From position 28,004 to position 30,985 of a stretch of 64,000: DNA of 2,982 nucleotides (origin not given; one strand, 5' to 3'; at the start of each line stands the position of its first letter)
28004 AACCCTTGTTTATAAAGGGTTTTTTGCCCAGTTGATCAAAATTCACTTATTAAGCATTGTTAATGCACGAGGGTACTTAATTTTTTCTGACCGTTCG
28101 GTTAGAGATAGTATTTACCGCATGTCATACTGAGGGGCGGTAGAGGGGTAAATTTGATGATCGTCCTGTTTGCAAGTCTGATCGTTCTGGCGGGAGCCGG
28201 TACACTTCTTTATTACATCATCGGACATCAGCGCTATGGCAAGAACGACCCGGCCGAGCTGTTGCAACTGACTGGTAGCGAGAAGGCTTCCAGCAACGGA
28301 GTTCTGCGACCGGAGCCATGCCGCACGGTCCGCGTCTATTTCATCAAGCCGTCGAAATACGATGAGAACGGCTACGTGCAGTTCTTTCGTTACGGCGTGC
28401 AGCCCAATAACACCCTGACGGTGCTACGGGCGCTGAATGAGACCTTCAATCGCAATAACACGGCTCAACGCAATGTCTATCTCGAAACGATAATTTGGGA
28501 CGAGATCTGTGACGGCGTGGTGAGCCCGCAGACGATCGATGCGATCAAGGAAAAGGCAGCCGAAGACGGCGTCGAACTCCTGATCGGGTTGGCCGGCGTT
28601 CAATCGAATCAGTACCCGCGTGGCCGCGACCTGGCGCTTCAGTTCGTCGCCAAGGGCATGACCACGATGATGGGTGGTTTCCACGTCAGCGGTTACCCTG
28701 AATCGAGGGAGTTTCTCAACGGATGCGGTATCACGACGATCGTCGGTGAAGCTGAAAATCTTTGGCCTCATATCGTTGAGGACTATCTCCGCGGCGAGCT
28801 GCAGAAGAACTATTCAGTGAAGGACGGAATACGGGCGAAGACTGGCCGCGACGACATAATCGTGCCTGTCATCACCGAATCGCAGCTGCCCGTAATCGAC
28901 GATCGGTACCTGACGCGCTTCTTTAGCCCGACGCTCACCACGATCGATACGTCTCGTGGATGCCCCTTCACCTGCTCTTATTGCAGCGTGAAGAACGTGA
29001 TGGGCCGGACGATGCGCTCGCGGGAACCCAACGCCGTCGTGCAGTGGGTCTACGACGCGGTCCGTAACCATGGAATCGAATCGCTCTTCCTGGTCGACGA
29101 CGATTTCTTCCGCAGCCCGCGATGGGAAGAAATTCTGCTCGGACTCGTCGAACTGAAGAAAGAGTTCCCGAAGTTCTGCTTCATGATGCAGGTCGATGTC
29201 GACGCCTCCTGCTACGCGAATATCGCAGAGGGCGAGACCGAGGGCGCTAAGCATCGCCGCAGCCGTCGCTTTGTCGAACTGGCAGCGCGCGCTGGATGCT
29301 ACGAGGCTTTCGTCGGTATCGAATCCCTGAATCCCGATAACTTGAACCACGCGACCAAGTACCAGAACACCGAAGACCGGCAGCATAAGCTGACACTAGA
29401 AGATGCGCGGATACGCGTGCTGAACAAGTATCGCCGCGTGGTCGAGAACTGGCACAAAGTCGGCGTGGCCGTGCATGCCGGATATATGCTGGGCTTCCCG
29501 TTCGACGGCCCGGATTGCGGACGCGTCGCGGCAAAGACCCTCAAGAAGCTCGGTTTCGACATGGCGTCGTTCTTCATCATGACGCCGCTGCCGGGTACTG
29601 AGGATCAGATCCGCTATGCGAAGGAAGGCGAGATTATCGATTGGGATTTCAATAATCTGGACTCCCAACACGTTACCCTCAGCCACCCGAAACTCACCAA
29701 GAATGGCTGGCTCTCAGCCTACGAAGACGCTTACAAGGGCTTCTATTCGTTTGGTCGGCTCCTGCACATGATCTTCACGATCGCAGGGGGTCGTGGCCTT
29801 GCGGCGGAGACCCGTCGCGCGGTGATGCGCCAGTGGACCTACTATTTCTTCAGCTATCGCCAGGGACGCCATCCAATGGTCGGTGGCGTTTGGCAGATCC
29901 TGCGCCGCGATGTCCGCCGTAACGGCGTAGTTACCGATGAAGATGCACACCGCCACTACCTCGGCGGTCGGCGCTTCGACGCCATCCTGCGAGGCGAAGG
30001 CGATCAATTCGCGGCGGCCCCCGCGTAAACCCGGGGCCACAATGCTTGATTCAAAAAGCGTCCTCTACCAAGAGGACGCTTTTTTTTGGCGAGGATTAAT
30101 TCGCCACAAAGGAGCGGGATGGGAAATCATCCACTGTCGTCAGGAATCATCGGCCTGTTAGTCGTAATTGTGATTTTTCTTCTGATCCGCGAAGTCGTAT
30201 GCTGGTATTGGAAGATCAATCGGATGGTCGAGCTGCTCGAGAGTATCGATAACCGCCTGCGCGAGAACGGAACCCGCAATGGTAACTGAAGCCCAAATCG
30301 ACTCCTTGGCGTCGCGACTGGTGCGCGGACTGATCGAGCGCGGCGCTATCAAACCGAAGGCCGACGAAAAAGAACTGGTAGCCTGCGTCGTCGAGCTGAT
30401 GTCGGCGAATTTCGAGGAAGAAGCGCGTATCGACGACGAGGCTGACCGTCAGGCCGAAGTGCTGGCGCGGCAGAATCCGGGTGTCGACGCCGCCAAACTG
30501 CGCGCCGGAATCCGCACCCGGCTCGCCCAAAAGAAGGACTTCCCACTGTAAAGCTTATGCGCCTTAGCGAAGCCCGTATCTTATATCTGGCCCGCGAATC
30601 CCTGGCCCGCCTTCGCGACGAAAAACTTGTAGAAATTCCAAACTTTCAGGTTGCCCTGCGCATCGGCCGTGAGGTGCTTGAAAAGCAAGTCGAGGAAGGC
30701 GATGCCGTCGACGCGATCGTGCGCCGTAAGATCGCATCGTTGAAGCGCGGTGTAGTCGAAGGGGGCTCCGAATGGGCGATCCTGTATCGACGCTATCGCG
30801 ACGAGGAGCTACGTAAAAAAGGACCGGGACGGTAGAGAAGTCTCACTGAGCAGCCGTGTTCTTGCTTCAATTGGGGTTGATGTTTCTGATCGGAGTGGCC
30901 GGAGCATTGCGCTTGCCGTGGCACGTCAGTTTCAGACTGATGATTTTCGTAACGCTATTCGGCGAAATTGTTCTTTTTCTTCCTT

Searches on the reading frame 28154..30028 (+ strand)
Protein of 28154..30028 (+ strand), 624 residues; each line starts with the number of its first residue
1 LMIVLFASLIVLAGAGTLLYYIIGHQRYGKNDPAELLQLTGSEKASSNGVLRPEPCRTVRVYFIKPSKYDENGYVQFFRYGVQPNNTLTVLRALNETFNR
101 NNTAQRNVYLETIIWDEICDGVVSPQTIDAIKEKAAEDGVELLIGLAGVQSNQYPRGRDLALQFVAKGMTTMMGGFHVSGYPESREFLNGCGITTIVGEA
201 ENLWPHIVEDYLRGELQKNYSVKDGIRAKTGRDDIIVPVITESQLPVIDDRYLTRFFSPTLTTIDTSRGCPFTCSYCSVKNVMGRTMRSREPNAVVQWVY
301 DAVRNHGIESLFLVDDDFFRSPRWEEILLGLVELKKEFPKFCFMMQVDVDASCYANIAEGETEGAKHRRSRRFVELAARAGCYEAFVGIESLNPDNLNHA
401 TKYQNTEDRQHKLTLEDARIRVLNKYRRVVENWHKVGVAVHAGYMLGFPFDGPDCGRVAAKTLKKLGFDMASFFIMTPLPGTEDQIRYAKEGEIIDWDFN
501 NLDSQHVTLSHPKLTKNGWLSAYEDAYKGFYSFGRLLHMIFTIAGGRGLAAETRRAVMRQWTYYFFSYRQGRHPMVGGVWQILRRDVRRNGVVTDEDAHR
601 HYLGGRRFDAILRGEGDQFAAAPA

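Call 15: search_protein_families(library=pfam, proteins=[window:28154-30028:+], max_evalue=0.00001)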
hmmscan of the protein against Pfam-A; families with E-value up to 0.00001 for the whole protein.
window:28154-30028:+ (624 aa): 1 family
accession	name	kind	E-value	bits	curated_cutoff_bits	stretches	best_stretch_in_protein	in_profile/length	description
PF04055.27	Radical_SAM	-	8e-10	39.6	29.5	1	266-449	3-152/166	Radical SAM superfamily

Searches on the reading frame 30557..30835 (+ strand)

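Call 15: search_protein_families(library=pfam, proteins=[window:30557-30835:+], max_evalue=0.00001)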
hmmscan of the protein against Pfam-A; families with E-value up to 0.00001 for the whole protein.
window:30557-30835:+ (92 aa): 1 family
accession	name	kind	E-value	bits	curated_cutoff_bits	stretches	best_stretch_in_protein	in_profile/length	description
PF04368.18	DUF507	-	4.4e-11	43.5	24.7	1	5-89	96-181/182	Protein of unknown function (DUF507)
